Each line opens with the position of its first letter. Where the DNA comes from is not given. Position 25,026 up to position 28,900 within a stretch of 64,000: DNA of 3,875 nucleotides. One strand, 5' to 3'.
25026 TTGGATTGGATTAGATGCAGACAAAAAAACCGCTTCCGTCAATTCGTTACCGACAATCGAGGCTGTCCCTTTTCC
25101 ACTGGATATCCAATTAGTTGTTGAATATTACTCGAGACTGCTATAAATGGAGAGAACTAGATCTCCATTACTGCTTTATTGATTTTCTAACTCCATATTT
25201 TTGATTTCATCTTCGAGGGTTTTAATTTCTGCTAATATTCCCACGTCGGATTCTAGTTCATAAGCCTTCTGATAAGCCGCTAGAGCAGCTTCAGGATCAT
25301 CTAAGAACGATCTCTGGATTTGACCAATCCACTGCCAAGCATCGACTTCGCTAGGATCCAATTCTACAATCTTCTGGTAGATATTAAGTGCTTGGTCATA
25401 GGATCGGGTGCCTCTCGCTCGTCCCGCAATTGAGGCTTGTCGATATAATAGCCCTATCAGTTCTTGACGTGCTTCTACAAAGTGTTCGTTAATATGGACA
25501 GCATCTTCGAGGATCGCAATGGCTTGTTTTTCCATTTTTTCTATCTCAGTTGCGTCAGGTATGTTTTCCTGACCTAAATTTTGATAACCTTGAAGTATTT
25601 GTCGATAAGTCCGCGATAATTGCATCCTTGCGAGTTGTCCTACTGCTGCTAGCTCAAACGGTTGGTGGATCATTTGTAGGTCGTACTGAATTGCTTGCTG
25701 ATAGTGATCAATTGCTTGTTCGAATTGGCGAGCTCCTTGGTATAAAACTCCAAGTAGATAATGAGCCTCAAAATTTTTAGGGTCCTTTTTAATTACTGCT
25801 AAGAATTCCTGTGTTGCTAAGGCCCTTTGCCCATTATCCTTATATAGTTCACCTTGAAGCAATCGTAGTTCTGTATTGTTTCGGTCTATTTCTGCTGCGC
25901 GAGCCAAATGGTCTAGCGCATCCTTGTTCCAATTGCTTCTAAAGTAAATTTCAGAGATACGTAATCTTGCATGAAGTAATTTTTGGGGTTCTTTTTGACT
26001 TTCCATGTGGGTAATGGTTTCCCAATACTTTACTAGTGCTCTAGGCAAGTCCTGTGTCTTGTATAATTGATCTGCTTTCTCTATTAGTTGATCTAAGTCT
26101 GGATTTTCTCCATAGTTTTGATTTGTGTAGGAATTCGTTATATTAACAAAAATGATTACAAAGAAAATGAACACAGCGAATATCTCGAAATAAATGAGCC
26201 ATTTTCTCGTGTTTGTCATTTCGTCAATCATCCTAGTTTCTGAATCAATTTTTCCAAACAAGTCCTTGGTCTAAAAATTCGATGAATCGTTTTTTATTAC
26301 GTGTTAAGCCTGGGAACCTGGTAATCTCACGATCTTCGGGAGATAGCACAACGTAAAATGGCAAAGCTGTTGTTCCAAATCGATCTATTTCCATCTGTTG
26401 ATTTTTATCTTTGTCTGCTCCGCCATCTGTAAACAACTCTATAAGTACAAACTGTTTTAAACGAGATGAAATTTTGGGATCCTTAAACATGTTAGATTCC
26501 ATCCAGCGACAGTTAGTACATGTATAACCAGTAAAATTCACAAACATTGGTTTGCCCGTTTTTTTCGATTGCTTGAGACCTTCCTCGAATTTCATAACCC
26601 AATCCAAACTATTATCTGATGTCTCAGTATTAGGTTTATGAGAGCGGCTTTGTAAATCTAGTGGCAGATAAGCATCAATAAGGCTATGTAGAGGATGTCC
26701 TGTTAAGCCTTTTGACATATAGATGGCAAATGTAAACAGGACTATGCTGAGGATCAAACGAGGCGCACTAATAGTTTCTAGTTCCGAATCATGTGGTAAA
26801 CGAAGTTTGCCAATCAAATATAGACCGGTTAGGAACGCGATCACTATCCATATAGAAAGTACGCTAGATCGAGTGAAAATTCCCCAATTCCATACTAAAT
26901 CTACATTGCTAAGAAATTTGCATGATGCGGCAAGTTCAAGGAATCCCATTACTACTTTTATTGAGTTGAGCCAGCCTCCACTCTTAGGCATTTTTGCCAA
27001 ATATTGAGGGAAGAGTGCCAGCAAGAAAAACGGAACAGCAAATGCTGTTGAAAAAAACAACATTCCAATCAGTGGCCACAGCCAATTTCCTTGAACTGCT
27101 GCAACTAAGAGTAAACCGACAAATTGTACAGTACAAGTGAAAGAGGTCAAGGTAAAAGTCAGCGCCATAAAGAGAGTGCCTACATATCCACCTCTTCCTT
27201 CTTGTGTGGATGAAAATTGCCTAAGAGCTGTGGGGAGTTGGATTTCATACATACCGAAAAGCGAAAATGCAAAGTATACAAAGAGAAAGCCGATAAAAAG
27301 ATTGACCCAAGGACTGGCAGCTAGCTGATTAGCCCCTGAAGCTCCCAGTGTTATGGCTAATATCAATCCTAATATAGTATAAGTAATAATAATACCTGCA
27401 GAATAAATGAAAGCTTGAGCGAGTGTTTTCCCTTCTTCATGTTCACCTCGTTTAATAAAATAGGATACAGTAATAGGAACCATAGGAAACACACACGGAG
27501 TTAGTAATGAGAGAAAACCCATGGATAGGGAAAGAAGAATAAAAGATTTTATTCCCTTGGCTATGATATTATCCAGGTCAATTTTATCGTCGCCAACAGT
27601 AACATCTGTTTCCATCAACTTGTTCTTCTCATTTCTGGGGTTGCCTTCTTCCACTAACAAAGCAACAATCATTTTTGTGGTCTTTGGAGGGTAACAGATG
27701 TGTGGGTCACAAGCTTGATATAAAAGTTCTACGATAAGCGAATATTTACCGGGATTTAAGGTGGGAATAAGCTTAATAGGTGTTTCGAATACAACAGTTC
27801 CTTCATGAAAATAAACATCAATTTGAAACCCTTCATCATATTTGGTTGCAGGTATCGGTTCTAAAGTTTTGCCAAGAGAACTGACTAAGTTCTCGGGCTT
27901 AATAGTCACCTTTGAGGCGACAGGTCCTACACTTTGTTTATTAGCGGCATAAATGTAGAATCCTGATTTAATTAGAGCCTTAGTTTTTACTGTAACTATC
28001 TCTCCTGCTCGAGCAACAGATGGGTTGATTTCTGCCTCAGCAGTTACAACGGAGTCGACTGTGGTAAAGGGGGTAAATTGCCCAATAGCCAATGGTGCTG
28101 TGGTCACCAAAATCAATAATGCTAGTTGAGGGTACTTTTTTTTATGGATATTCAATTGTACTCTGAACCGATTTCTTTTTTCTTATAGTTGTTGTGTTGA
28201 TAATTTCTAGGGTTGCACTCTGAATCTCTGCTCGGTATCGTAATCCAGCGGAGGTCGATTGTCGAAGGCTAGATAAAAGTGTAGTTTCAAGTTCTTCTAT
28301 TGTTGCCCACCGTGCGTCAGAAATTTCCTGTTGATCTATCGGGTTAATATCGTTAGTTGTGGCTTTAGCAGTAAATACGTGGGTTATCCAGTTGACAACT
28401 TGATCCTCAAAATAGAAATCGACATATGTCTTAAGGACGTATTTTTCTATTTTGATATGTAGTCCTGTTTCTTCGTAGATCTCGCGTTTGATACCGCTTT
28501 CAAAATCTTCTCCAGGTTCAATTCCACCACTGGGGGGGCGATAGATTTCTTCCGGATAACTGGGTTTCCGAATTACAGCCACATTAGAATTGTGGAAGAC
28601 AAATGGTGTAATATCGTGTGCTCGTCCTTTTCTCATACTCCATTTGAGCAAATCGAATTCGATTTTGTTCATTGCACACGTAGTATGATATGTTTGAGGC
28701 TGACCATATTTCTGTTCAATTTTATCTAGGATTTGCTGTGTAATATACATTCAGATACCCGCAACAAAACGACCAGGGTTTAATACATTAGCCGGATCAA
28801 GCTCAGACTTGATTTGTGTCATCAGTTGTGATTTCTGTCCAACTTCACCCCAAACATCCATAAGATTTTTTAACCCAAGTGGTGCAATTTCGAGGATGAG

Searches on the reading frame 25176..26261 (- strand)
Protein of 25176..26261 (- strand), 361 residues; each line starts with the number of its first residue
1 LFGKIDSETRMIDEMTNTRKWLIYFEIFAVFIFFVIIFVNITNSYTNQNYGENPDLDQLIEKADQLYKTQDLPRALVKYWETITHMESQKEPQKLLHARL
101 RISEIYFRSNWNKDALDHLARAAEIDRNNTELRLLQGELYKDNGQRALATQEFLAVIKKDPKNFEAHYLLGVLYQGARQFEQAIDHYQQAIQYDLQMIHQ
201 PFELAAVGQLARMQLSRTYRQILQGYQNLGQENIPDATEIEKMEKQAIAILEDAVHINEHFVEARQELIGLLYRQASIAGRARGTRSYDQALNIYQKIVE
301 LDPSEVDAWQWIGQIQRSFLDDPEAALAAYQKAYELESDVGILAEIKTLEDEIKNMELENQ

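Call 3: search_protein_families(library=pfam, proteins=[window:25176-26261:-], max_evalue=0.01)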
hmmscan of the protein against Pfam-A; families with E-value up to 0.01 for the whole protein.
window:25176-26261:- (361 aa): 18 families
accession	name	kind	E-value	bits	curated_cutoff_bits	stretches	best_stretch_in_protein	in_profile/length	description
PF07719.23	TPR_2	-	1.2e-15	56.6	27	1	165-194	2-31/34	Tetratricopeptide repeat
PF13414.12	TPR_11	-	1.4e-15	57.1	26.8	1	137-175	1-39/42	TPR repeat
PF13181.12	TPR_8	-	4.2e-15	55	25.7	2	165-194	2-31/34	Tetratricopeptide repeat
PF13431.12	TPR_17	-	5.2e-15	54.8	24.4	1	153-184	2-33/34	Tetratricopeptide repeat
PF14559.12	TPR_19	-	2.1e-13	50.8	25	2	113-171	8-66/68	Tetratricopeptide repeat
PF00515.34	TPR_1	-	3e-12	46.2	27.8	1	165-194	2-31/34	Tetratricopeptide repeat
PF13432.12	TPR_16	-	3.3e-12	47.1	32.7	2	134-191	1-58/65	Tetratricopeptide repeat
PF13428.12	TPR_14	-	5.8e-11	42.4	23.5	0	283-314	12-43/44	Tetratricopeptide repeat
PF23914.1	TPR_CcmH_CycH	-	9e-09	35.8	42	1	104-191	58-148/158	Cytochrome c-type biogenesis protein H TPR domain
PF13424.12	TPR_12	-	4.6e-08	33.6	30.1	1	159-192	40-73/77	Tetratricopeptide repeat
PF13174.12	TPR_6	-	2.8e-07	31.2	26.3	0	165-192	1-28/33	Tetratricopeptide repeat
PF13371.12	TPR_9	-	5.9e-07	29.8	35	0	281-347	4-69/73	Tetratricopeptide repeat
PF20308.4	TPR-S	-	1.6e-05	25.8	27.6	0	218-310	8-94/102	Tetratricopeptide Repeats-Sensor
PF25063.1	ARM_TT21_C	-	4.8e-05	23.7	35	0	96-194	55-159/209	Tetratricopeptide repeat protein 21 C-terminal ARM domain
PF22860.2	DUF7017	-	0.00033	21.1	27.5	0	285-345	14-72/141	Domain of unknown function (DUF7017)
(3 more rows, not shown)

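Call 4: search_protein_families(library=ncbifam, proteins=[window:25176-26261:-], max_evalue=0.01)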
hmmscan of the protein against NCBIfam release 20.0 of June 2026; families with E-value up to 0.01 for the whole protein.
window:25176-26261:- (361 aa): 21 families
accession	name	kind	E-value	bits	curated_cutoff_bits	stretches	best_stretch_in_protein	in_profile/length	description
TIGR02917.1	PEP_TPR_lipo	equivalog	3e-18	65.1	312.2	2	157-337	49-223/899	XrtA/PEP-CTERM system TPR-repeat protein PrsT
NF040959.1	MamA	equivalog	2.5e-16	59.7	200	2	112-197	87-172/204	magnetosome protein MamA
TIGR02521.1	type_IV_pilW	equivalog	1.8e-09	37.5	154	1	140-193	41-94/234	type IV pilus biogenesis/stability protein PilW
NF033762.1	social_mot_Tgl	equivalog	8.7e-08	31.8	225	1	124-275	25-182/252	social motility TPR repeat lipoprotein Tgl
TIGR02552.1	LcrH_SycD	equivalog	3.2e-07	30.2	104.8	0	149-230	37-116/136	SycD/LcrH family type III secretion system chaperone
NF008757.0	PRK11788.1-5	equivalog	8.1e-07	28.5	363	1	78-197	162-278/388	lipopolysaccharide assembly protein LapB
NF053607.1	CHU_0125_OmpA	equivalog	1.1e-06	27.5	620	0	59-158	22-115/639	CHU_0125 family OmpA-like outer membrane integrity protein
TIGR02795.1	tol_pal_ybgF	equivalog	1.9e-06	28.4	90.1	1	161-212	36-87/119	tol-pal system protein YbgF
NF033758.1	gliding_GltE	equivalog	2.5e-06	26.8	225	1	155-198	281-324/411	adventurous gliding motility TPR repeat lipoprotein GltE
NF008391.2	PRK11189.1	equivalog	1.9e-05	24.3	250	1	127-194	62-129/297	lipoprotein NlpI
NF052243.1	T4PFormProtSgmX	equivalog_domain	7.3e-05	21.2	1800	0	287-333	18-64/1065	type IV pili formation protein SgmX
NF052230.1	T9SS_PorE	exception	0.00016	20.1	600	1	57-166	19-127/648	PorE family type IX secretion system protein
NF033920.0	C39_PA2778_fam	equivalog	0.0002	20.9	150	0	105-193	165-253/255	PA2778 family cysteine peptidase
TIGR00990.1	3a0801s09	subfamily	0.00025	19.8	757.25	1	108-207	343-442/615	mitochondrial import receptor subunit TOM70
NF040561.1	PrimPol_Msp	equivalog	0.00047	18.8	200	0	283-340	36-98/515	CRISPR-associated primase-polymerase type A1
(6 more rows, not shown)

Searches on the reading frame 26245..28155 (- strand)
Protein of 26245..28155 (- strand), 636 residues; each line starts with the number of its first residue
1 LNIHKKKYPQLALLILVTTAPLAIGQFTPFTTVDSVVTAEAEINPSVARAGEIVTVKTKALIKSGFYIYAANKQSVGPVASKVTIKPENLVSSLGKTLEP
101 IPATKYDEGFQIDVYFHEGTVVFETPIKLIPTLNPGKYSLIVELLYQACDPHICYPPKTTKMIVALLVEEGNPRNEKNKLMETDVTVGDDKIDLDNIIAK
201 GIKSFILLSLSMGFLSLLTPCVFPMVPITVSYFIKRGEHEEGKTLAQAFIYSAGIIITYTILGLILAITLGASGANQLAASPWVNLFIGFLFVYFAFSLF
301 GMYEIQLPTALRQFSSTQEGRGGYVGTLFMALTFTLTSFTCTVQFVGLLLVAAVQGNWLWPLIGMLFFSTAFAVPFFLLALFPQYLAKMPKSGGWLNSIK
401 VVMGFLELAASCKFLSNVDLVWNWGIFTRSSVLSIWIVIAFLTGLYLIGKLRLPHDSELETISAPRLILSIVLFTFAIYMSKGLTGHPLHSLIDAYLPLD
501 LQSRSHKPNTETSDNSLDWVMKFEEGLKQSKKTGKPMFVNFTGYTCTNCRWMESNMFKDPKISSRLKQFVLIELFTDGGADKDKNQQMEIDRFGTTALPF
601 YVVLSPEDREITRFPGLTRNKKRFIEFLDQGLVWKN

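Call 3: search_protein_families(library=pfam, proteins=[window:26245-28155:-], max_evalue=0.01)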
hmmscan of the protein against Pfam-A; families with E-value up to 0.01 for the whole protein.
window:26245-28155:- (636 aa): 5 families
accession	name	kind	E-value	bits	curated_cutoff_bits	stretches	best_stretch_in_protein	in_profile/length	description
PF02683.22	DsbD_TM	-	5.2e-29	101.6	27.1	1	206-416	5-216/219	Cytochrome C biogenesis protein transmembrane domain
PF13899.12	Thioredoxin_7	-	1.2e-12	48.2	27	1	518-606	1-83/83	Thioredoxin-like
PF11412.14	DsbD_N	-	1.4e-10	41.6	25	1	37-161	5-114/119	Thiol:disulfide interchange protein DsbD, N-terminal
PF03190.21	Thioredox_DsbH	-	9.6e-08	32.6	27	1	512-611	15-116/163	Protein of unknown function, DUF255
PF13098.12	Thioredoxin_2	-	2.8e-07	31.3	27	1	531-626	2-102/104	Thioredoxin-like domain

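Call 4: search_protein_families(library=ncbifam, proteins=[window:26245-28155:-], max_evalue=0.01)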
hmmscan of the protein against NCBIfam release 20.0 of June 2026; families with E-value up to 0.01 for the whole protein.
window:26245-28155:- (636 aa): 5 families
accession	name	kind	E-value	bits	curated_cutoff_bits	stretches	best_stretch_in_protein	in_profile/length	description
NF001419.0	PRK00293.1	subfamily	3.8e-53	180.9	330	1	14-611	9-551/574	protein-disulfide reductase DsbD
NF045694.1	seleno_TsoB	exception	1.3e-48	165.5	805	2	206-427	184-402/572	rhodanese/DsbD fusion-like selenoprotein TsoB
NF040495.1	tranport_ArsG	equivalog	8.2e-10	38.4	200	1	206-402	7-201/225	aromatic aminobenezylarsenical efflux permease ArsG family transporter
NF041199.1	trx7_PDZ_seleno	equivalog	1.6e-08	33.9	300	1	518-574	2-60/390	Trx7/PDZ domain-containing (seleno)protein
NF043050.1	DisulfRedDsbH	equivalog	0.00018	21.6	190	1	506-613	32-144/166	disulfide reductase DsbH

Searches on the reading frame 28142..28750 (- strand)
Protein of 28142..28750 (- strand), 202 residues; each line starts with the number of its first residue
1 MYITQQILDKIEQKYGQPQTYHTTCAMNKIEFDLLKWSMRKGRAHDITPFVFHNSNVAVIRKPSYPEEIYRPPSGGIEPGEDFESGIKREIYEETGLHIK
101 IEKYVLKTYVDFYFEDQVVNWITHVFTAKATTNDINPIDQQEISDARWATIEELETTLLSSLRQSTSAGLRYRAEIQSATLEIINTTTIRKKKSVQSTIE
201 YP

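Call 3: search_protein_families(library=pfam, proteins=[window:28142-28750:-], max_evalue=0.01)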
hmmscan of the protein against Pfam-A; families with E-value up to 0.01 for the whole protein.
window:28142-28750:- (202 aa): 2 families
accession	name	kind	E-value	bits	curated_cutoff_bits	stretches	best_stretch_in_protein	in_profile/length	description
PF00293.34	NUDIX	-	7.4e-16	58.8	21.1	1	57-157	17-122/134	NUDIX domain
PF22327.2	Nudt16-like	-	0.00043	20.7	27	1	73-146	38-111/161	U8 snoRNA-decapping enzyme-like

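Call 4: search_protein_families(library=ncbifam, proteins=[window:28142-28750:-], max_evalue=0.01)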
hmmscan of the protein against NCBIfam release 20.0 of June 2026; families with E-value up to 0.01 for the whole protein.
window:28142-28750:- (202 aa): 15 families
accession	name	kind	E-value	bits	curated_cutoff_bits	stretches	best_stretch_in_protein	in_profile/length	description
NF001299.0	PRK00241.1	equivalog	5.8e-11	42.3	158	1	54-159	145-238/263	NAD(+) diphosphatase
NF041652.1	Nud_hyd_Dein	equivalog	1.9e-09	37.9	200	1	68-156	43-129/152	Nudix hydrolase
NF001938.0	PRK00714.1-5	equivalog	4.7e-07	29.3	116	1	68-155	45-148/172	RNA pyrophosphohydrolase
NF002995.0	PRK03759.1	equivalog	8e-06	25.6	127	1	75-160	71-156/185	isopentenyl-diphosphate Delta-isomerase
NF052459.1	OxoGTPPhMutT1Mycb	equivalog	1.1e-05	24.7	475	1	54-153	17-108/292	8-oxo-(d)GTP phosphatase MutT1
NF006530.0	PRK08999.1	equivalog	1.4e-05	24.3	245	1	73-158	38-116/315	Nudix family hydrolase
NF001934.0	PRK00714.1-1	equivalog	3.6e-05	23.3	241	1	51-106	14-69/176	RNA pyrophosphohydrolase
TIGR00586.1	mutt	equivalog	8.4e-05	22.6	97.9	1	73-159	37-116/129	8-oxo-dGTP diphosphatase MutT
NF012016.0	PRK15472.1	equivalog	0.0002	21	95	1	73-158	36-126/141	nucleoside triphosphatase NudI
NF008044.0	PRK10776.1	equivalog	0.00021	21.2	148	1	69-156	32-112/130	8-oxo-dGTP diphosphatase MutT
TIGR02705.1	nudix_YtkD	equivalog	0.001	18.6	154.4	1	73-111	50-88/156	RNA deprotection pyrophosphohydrolase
NF001937.0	PRK00714.1-4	equivalog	0.0018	17.9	139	1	66-107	29-70/161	RNA pyrophosphohydrolase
NF001935.0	PRK00714.1-2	equivalog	0.0018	17.8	259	1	67-108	30-71/183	RNA pyrophosphohydrolase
NF001936.0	PRK00714.1-3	equivalog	0.0027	17.6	118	1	65-98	32-65/155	RNA pyrophosphohydrolase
NF011922.0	PRK15393.1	equivalog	0.0083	15.8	152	0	73-155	72-148/182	NUDIX hydrolase YfcD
